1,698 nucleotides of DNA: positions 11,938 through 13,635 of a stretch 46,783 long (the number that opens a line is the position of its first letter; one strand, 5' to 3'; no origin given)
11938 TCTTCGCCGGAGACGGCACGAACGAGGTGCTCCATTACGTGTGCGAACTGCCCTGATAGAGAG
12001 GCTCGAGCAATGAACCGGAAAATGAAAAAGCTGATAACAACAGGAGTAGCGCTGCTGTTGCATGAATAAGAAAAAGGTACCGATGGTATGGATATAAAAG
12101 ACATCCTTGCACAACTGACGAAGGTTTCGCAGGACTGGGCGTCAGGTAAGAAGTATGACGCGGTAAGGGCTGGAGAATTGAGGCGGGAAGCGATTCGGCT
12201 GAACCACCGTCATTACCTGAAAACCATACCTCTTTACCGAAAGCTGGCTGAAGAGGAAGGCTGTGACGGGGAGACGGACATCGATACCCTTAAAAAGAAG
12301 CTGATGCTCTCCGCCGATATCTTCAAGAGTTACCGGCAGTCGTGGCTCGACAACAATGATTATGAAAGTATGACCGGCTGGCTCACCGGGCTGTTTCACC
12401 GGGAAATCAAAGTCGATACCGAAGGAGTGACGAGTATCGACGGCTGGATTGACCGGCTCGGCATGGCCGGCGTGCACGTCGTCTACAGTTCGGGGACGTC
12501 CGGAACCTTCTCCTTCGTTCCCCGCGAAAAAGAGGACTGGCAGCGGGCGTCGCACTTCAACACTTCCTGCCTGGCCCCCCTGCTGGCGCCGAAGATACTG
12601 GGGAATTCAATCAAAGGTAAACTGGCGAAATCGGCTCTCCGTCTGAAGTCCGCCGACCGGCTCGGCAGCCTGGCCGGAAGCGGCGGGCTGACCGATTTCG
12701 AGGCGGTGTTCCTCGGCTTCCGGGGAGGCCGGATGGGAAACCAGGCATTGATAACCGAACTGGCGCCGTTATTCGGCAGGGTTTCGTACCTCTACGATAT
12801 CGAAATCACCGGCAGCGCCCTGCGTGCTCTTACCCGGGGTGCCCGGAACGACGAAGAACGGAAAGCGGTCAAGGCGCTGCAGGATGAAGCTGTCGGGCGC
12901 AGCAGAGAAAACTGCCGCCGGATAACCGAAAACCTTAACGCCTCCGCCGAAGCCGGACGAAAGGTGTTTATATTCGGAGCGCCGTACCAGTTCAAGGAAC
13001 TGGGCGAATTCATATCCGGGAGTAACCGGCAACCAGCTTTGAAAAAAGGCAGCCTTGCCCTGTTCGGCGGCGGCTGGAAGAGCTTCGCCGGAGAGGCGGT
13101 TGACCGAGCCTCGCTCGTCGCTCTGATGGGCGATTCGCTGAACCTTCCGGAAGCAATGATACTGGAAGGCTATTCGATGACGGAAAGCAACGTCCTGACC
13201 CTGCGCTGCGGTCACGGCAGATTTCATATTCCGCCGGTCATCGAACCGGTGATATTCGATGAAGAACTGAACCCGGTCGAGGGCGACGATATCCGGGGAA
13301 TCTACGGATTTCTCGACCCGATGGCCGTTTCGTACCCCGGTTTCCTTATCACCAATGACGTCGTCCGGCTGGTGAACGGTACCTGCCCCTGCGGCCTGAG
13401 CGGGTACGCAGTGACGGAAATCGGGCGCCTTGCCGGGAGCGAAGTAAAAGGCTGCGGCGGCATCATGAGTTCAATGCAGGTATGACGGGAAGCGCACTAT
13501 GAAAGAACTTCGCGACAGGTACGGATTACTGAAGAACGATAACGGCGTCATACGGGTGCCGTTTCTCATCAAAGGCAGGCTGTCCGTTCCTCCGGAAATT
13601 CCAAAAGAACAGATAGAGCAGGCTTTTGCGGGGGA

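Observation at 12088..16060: Orphan LuxE-LuxC fatty-acyl activation/reduction pair (no luxA/B/D) translationally abutted to a BNR-propeller lipoprotein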

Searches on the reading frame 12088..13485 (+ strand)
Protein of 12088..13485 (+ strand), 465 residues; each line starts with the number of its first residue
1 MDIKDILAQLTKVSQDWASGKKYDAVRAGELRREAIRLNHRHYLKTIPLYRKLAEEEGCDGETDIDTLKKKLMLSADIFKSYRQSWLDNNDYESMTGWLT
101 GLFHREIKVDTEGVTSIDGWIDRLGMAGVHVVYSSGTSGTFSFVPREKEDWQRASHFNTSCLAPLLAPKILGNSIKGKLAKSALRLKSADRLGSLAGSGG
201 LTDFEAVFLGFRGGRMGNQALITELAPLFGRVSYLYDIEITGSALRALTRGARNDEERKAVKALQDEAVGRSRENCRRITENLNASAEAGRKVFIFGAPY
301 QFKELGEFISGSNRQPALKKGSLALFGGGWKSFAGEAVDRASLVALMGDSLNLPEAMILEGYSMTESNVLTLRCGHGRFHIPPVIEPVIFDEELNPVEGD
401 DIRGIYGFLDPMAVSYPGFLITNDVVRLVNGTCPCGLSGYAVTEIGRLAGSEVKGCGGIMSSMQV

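Call 3: search_protein_families(library=pfam, proteins=[window:12088-13485:+], max_evalue=0.01)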
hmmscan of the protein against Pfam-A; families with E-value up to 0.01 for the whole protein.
window:12088-13485:+ (465 aa): 1 family
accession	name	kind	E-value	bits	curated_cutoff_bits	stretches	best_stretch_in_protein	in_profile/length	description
PF04443.18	LuxE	-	8.3e-20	71.4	24.9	1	283-462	200-388/391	Acyl-protein synthetase, LuxE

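Call 4: search_protein_families(library=ncbifam, proteins=[window:12088-13485:+], max_evalue=0.01)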
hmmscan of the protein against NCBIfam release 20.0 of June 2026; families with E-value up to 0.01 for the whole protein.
window:12088-13485:+ (465 aa): 1 family
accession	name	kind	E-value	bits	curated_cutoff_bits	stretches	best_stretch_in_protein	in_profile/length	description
NF052244.1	LCFA_lig_LuxE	equivalog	1.6e-16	60.3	550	1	280-462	181-364/367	long-chain-fatty-acid--protein ligase LuxE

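Call 11: find_homologous_proteins(query=window:12088-13485:+, max_evalue=0.00001)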
Query window:12088-13485:+ (465 aa): 326 proteins with E <= 0.00001 among 8000 candidates; the best 120 are listed.
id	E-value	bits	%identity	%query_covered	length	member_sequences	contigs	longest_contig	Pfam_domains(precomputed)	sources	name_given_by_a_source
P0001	0.0e+0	1054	100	100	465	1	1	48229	PF04443.18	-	-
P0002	2.1e-228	777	73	100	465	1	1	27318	PF04443.18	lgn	-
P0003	1.4e-220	751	71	100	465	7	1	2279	PF04443.18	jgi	jgi:hypothetical protein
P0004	1.0e-191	656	63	99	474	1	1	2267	PF04443.18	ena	-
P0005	4.7e-189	648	62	99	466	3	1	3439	PF04443.18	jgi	-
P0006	3.1e-187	642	62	100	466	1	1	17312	PF04443.18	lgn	-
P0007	9.9e-187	640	63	96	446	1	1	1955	PF04443.18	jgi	jgi:hypothetical protein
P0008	2.7e-186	638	60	99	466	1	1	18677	PF04443.18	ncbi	-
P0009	2.4e-185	635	62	98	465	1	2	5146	PF04443.18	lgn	-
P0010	1.5e-184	633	58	99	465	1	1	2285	PF04443.18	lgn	-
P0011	9.2e-183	627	62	99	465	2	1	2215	PF04443.18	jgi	jgi:hypothetical protein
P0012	1.2e-182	626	60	99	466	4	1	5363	PF04443.18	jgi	jgi:hypothetical protein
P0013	3.6e-182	625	58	99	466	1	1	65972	PF04443.18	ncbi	-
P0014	3.1e-180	618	58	99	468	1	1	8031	PF04443.18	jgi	jgi:hypothetical protein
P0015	2.8e-179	615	59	99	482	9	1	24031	PF04443.18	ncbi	-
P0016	4.1e-179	615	58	99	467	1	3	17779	PF04443.18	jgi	-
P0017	6.3e-179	614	62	98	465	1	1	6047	PF04443.18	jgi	-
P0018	1.4e-178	613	58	99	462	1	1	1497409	PF04443.18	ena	-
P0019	5.9e-178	611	57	100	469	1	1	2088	PF04443.18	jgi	-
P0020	7.4e-178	611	58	99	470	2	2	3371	PF04443.18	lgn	-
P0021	6.5e-177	607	57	100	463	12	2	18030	PF04443.18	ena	-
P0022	7.3e-176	604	57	99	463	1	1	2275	PF04443.18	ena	-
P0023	7.8e-176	604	58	99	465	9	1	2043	PF04443.18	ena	-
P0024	8.7e-176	604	56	99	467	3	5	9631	PF04443.18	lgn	-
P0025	3.8e-175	602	57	99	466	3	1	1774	PF04443.18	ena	-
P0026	4.7e-175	601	57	99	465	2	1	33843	PF04443.18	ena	-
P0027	1.1e-174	600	56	100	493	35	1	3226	PF04443.18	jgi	-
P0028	1.7e-174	599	57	99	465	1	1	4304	PF04443.18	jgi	jgi:hypothetical protein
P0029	2.5e-174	599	55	99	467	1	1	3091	PF04443.18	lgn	-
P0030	5.8e-174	598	57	99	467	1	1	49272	PF04443.18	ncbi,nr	ncbi:MAG: hypothetical protein PHF74_03740 [Dehalococcoidales bacterium]|nr:hypothetical protein [De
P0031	3.1e-173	595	57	99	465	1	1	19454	PF04443.18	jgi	jgi:hypothetical protein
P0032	3.1e-173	595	57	100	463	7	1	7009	PF04443.18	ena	-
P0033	3.2e-173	595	57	99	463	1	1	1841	PF04443.18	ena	-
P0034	6.5e-173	594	57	100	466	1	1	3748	PF04443.18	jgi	jgi:hypothetical protein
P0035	7.8e-173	594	57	99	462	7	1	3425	PF04443.18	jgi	-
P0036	1.1e-172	594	57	99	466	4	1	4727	PF04443.18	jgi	-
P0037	1.5e-172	593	58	99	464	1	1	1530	PF04443.18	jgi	jgi:hypothetical protein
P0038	1.7e-172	593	55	99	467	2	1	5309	PF04443.18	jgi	jgi:hypothetical protein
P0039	1.3e-171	590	56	99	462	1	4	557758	PF04443.18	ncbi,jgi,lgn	jgi:hypothetical protein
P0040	1.6e-171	590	56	99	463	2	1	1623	PF04443.18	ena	-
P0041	7.4e-171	588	55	99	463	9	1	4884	PF04443.18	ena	-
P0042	2.7e-170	586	56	99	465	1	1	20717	PF04443.18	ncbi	-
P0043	3.5e-170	585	55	99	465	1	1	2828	PF04443.18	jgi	jgi:hypothetical protein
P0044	1.2e-168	580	56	99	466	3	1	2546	PF04443.18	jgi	-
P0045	1.5e-168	580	56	99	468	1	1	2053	PF04443.18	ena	-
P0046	3.4e-168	579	54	99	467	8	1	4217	PF04443.18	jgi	-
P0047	1.4e-167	577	55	99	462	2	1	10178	PF04443.18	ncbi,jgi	jgi:hypothetical protein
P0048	6.1e-166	571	55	99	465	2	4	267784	PF04443.18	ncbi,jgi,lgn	jgi:hypothetical protein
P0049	1.3e-165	570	58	96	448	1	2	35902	PF04443.18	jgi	-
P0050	6.8e-165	568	55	100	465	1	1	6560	PF04443.18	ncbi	-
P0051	1.7e-164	567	55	99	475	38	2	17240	PF04443.18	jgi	jgi:hypothetical protein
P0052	1.7e-164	567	54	99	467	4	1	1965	PF04443.18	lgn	-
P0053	2.4e-164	566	55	99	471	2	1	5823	PF04443.18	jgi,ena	-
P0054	4.2e-164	565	55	100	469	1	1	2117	PF04443.18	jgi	jgi:hypothetical protein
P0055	4.8e-164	565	58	96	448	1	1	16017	PF04443.18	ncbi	-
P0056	5.0e-164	565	54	99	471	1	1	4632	PF04443.18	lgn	-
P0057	9.6e-164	564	55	98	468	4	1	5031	PF04443.18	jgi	jgi:hypothetical protein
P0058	2.7e-163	563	54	100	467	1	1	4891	PF04443.18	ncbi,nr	ncbi:MAG: hypothetical protein PHQ43_09645 [Dehalococcoidales bacterium]|nr:hypothetical protein [De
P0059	7.2e-163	561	55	99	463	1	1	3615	PF04443.18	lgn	-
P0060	1.4e-162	560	55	99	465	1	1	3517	PF04443.18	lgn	-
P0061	2.3e-161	556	54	99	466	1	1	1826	PF04443.18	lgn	-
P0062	2.8e-161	556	53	99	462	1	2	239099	PF04443.18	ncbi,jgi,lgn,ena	ncbi:MAG: hypothetical protein WC958_04505 [Dehalococcoidales bacterium]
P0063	9.8e-160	551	53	99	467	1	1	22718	PF04443.18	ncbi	-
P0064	1.2e-159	551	55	98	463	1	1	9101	PF04443.18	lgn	-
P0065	3.5e-159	549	53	99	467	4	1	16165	PF04443.18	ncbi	-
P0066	3.5e-159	549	53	99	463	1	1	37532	PF04443.18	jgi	jgi:hypothetical protein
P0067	3.7e-159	549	54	99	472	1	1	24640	PF04443.18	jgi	jgi:hypothetical protein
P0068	8.6e-159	548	53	99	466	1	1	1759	PF04443.18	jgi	jgi:hypothetical protein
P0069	1.1e-158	547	54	100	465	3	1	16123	PF04443.18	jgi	-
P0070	3.2e-158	546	53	100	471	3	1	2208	PF04443.18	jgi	jgi:hypothetical protein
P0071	4.1e-158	546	54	99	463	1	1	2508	PF04443.18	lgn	-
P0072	1.8e-157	543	52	99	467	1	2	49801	PF04443.18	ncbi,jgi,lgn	jgi:ribosomal protein S6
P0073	2.7e-157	543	53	99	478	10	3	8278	PF04443.18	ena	-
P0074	5.6e-157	542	54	99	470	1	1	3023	PF04443.18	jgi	jgi:hypothetical protein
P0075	9.9e-157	541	54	98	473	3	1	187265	PF04443.18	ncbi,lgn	-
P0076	1.1e-156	541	53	100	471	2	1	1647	PF04443.18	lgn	-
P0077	8.0e-156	538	54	98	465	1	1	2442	PF04443.18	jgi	jgi:hypothetical protein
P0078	8.6e-156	538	55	98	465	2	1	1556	PF04443.18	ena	-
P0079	9.1e-156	538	53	99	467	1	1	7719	PF04443.18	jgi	jgi:hypothetical protein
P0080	1.8e-155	537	53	98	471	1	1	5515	PF04443.18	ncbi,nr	ncbi:MAG: hypothetical protein Q7T04_03175 [Dehalococcoidia bacterium]|nr:hypothetical protein [Deha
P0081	1.9e-155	537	52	100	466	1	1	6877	PF04443.18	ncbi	-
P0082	2.6e-155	536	52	100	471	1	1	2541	PF04443.18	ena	-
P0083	5.3e-155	535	57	90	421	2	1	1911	PF04443.18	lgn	-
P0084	1.1e-154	534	53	99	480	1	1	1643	PF04443.18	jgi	jgi:hypothetical protein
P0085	1.1e-154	534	56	92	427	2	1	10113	PF04443.18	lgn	-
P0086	1.5e-154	534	52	99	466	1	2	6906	PF04443.18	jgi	jgi:hypothetical protein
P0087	1.6e-154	534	54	98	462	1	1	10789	PF04443.18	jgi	jgi:hypothetical protein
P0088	3.8e-154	532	52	100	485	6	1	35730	PF04443.18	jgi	-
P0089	6.9e-154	532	61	83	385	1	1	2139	PF04443.18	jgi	-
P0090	8.7e-154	531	55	99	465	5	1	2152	PF04443.18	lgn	-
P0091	2.3e-153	530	53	98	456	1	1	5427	PF04443.18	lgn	-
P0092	2.5e-153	530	54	98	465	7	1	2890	PF04443.18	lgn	-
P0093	1.0e-152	528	51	100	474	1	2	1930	PF04443.18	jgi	-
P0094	1.7e-152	527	49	99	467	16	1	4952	PF04443.18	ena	-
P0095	3.4e-152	526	52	100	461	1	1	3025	PF04443.18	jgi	jgi:hypothetical protein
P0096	1.4e-151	524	51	99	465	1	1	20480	PF04443.18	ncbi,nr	ncbi:MAG: hypothetical protein JW954_07530 [Dehalococcoidaceae bacterium]|nr:hypothetical protein [D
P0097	1.5e-151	524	51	100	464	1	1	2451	PF04443.18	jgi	jgi:hypothetical protein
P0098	2.6e-150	520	50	100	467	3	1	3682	PF04443.18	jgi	jgi:hypothetical protein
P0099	4.5e-150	519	53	97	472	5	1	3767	PF04443.18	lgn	-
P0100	1.7e-149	517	59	84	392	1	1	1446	PF04443.18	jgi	jgi:hypothetical protein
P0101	2.6e-149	517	52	98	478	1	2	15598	PF04443.18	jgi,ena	jgi:hypothetical protein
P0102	1.0e-148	515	50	99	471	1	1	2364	PF04443.18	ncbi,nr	ncbi:MAG: hypothetical protein GY864_02615 [Desulfobacterales bacterium]|nr:hypothetical protein [De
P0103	1.5e-148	514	50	99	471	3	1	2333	PF04443.18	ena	-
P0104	5.0e-148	512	51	99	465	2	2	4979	PF04443.18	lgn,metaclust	metaclust:\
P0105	5.1e-148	512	50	99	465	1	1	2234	PF04443.18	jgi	jgi:hypothetical protein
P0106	5.4e-148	512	50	99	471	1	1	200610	PF04443.18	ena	-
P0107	6.4e-148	512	52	99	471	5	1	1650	PF04443.18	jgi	-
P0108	9.8e-148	511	52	100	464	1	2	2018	PF04443.18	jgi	jgi:hypothetical protein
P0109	1.2e-147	511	50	99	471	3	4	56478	PF04443.18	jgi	jgi:hypothetical protein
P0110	1.3e-147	511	49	99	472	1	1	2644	PF04443.18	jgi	jgi:hypothetical protein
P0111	8.2e-147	508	51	99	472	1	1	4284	PF04443.18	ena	-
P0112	1.1e-146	508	49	100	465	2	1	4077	PF04443.18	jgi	jgi:hypothetical protein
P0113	1.3e-146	508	52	99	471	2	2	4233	PF04443.18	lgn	-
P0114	1.5e-146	507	52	98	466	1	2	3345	PF04443.18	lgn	-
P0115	1.8e-146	507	51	99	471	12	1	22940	PF04443.18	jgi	jgi:hypothetical protein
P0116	2.7e-146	507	49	99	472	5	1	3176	PF04443.18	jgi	jgi:hypothetical protein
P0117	5.3e-146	506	50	99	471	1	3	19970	PF04443.18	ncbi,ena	-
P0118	7.9e-146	505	49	99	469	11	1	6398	PF04443.18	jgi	jgi:hypothetical protein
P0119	8.9e-146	505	52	99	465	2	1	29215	PF04443.18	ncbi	-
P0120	2.3e-145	503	52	98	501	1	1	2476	PF04443.18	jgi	jgi:acyl-protein synthetase LuxE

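Call 13: find_encoding_contigs(protein=P0018, flank=10000, max_places=2)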
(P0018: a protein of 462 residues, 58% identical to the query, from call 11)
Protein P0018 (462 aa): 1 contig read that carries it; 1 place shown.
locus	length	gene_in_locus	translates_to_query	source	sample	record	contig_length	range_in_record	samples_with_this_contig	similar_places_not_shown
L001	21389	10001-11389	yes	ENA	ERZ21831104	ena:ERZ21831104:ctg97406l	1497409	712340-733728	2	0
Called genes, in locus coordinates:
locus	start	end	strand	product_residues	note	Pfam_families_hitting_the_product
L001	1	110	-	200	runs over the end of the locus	PF05239:PRC (weak), PF07411:DUF1508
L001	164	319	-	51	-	PF18919:DUF5670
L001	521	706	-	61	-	PF07411:DUF1508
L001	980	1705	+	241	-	PF00072:Response_reg, PF00196:GerE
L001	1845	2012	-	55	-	-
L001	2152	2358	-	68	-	PF07311:Dodecin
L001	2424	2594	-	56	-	-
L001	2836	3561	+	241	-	PF00072:Response_reg, PF00196:GerE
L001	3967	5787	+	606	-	PF00149:Metallophos (faint)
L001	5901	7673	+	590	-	PF05192:MutS_III, PF00488:MutS_V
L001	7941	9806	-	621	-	-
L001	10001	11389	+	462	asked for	PF04443:LuxE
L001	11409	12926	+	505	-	PF05893:LuxC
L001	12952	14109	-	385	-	PF14082:SduA_C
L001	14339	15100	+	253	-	PF18761:Heliorhodopsin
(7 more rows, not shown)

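Call 14: find_encoding_contigs(protein=P0039, flank=10000, max_places=2)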
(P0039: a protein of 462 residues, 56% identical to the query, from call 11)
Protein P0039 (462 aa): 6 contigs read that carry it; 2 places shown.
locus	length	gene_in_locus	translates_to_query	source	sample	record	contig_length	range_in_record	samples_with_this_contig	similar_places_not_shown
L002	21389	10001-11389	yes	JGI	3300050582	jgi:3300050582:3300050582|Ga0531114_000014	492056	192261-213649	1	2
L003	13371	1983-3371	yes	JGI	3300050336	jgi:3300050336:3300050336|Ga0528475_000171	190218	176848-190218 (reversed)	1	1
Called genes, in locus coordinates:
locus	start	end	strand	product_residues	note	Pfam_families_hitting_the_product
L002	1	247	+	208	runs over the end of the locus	PF00583:Acetyltransf_1 (weak), PF13508:Acetyltransf_7 (weak)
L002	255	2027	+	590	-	PF05192:MutS_III, PF00488:MutS_V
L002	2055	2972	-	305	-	PF02445:NadA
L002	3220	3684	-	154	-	PF03473:MOSC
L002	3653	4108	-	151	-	PF01592:NifU_N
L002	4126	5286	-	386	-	PF00266:Aminotran_5, PF01053:Cys_Met_Meta_PP (weak), PF01212:Beta_elim_lyase, PF01041:DegT_DnrJ_EryC1 (weak)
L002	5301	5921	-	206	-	PF13489:Methyltransf_23, PF07021:MetW, PF13847:Methyltransf_31, PF08241:Methyltransf_11, PF08242:Methyltransf_12 (weak), PF13649:Methyltransf_25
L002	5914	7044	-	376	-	PF00561:Abhydrolase_1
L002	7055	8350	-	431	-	PF01053:Cys_Met_Meta_PP, PF01041:DegT_DnrJ_EryC1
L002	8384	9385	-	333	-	PF00291:PALP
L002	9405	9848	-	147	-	PF02082:Rrf2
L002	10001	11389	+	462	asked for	PF04443:LuxE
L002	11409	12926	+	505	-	PF05893:LuxC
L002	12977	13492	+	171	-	-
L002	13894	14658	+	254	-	PF18761:Heliorhodopsin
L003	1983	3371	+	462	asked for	PF04443:LuxE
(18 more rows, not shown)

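Call 15: find_encoding_contigs(protein=P0062, flank=10000, max_places=2)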
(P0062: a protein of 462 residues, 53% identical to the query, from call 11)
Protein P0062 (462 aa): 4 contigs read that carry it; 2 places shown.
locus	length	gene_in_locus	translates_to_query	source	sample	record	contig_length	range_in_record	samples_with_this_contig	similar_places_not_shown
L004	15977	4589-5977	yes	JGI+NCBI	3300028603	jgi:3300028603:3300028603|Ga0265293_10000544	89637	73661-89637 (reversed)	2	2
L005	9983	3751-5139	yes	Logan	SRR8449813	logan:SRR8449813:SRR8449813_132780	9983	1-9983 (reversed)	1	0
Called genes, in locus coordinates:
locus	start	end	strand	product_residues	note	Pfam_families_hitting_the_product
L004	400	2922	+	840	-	PF02861:Clp_N, PF02861:Clp_N, PF00004:AAA, PF17871:AAA_lid_9, PF00004:AAA, PF07724:AAA_2, PF07728:AAA_5, PF10431:ClpB_D2-small, +7 more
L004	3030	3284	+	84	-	-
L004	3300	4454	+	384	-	PF03977:OAD_beta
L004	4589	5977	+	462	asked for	PF04443:LuxE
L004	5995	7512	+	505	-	PF05893:LuxC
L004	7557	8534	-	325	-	PF16654:DAPDH_C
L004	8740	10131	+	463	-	PF18073:Zn_ribbon_LapB, PF13481:AAA_25, PF03796:DnaB_C (weak), PF06745:ATPase, PF13401:AAA_22 (weak), PF25199:nSTAND_NTPase5 (weak), PF06745:ATPase (weak), PF13541:ChlI, +1 more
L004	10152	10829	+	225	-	PF01128:IspD, PF02348:CTP_transf_3 (weak), PF12804:NTP_transf_3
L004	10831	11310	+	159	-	PF02542:YgbB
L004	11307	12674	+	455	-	PF01406:tRNA-synt_1e, PF01921:tRNA-synt_1f (faint), PF09334:tRNA-synt_1g, PF00133:tRNA-synt_1, PF09190:DALR_2, PF23493:CysS_C (weak)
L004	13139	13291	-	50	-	-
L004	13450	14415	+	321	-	PF08279:HTH_11, PF13280:WYL, PF25583:WCX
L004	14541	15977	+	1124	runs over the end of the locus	PF09565:RE_NgoFVII (faint), PF13091:PLDc_2, PF04851:ResIII (faint), PF00270:DEAD (faint), PF20720:nSTAND3 (faint), PF00176:SNF2-rel_dom, PF00271:Helicase_C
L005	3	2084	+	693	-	?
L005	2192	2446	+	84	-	-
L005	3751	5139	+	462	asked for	PF04443:LuxE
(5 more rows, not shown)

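Call 16: find_encoding_contigs(protein=P0002, flank=10000, max_places=2)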
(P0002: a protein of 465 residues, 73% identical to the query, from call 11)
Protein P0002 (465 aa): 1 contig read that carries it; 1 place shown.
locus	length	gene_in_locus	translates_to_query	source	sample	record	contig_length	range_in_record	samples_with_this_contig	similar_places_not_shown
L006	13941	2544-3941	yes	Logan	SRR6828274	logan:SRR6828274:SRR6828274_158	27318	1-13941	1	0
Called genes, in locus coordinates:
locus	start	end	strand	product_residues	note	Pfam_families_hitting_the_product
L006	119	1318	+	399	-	-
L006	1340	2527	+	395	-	-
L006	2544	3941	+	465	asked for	PF04443:LuxE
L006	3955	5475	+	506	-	PF05893:LuxC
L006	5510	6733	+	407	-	PF26549:Tricorn_N (weak)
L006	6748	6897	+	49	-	-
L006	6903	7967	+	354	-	-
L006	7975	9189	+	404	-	PF07494:Reg_prop (faint)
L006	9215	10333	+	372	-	PF27293:AF_1575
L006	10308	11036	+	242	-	PF27293:AF_1575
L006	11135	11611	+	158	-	-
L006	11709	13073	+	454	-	-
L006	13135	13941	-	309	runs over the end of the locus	PF00753:Lactamase_B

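Call 17: find_encoding_contigs(protein=P0013, flank=10000, max_places=2)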
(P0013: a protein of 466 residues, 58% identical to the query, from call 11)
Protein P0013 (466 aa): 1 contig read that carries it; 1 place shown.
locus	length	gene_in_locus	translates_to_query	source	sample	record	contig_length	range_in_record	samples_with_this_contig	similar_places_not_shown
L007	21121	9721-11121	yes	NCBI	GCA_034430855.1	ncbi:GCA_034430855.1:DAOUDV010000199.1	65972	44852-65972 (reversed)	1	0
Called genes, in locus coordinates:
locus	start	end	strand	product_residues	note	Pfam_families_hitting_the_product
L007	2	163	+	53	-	?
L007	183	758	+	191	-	-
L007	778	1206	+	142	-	-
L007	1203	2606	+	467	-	-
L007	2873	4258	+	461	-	-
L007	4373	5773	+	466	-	-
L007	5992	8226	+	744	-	PF07494:Reg_prop (weak)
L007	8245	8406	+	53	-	-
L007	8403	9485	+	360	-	PF00079:Serpin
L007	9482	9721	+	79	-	PF00079:Serpin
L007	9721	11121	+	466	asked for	PF04443:LuxE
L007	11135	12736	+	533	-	PF05893:LuxC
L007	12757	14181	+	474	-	PF27293:AF_1575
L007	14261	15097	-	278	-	PF04072:LCM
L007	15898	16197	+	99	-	PF13451:zf_Tbcl, PF23477:zf_Tbcl_2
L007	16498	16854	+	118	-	PF00076:RRM_1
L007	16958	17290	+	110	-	PF00076:RRM_1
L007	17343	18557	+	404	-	PF00270:DEAD, PF04851:ResIII, PF00271:Helicase_C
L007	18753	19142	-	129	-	PF00072:Response_reg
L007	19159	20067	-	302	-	PF02219:MTHFR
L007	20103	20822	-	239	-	PF12225:DUF5981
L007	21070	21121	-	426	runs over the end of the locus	PF00083:Sugar_tr (faint), PF07690:MFS_1, PF11700:ATG22 (weak), PF07690:MFS_1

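Call 19: search_solved_structures(query=window:12088-13485:+, max_evalue=1, show_alignments=2)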
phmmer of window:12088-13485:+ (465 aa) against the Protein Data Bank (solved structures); distinct sequences matched with E-value up to 1: 1.
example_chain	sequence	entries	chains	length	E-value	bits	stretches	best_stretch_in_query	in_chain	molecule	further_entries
7xc6_E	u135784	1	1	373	4.8e-13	52.4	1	287-462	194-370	LuxE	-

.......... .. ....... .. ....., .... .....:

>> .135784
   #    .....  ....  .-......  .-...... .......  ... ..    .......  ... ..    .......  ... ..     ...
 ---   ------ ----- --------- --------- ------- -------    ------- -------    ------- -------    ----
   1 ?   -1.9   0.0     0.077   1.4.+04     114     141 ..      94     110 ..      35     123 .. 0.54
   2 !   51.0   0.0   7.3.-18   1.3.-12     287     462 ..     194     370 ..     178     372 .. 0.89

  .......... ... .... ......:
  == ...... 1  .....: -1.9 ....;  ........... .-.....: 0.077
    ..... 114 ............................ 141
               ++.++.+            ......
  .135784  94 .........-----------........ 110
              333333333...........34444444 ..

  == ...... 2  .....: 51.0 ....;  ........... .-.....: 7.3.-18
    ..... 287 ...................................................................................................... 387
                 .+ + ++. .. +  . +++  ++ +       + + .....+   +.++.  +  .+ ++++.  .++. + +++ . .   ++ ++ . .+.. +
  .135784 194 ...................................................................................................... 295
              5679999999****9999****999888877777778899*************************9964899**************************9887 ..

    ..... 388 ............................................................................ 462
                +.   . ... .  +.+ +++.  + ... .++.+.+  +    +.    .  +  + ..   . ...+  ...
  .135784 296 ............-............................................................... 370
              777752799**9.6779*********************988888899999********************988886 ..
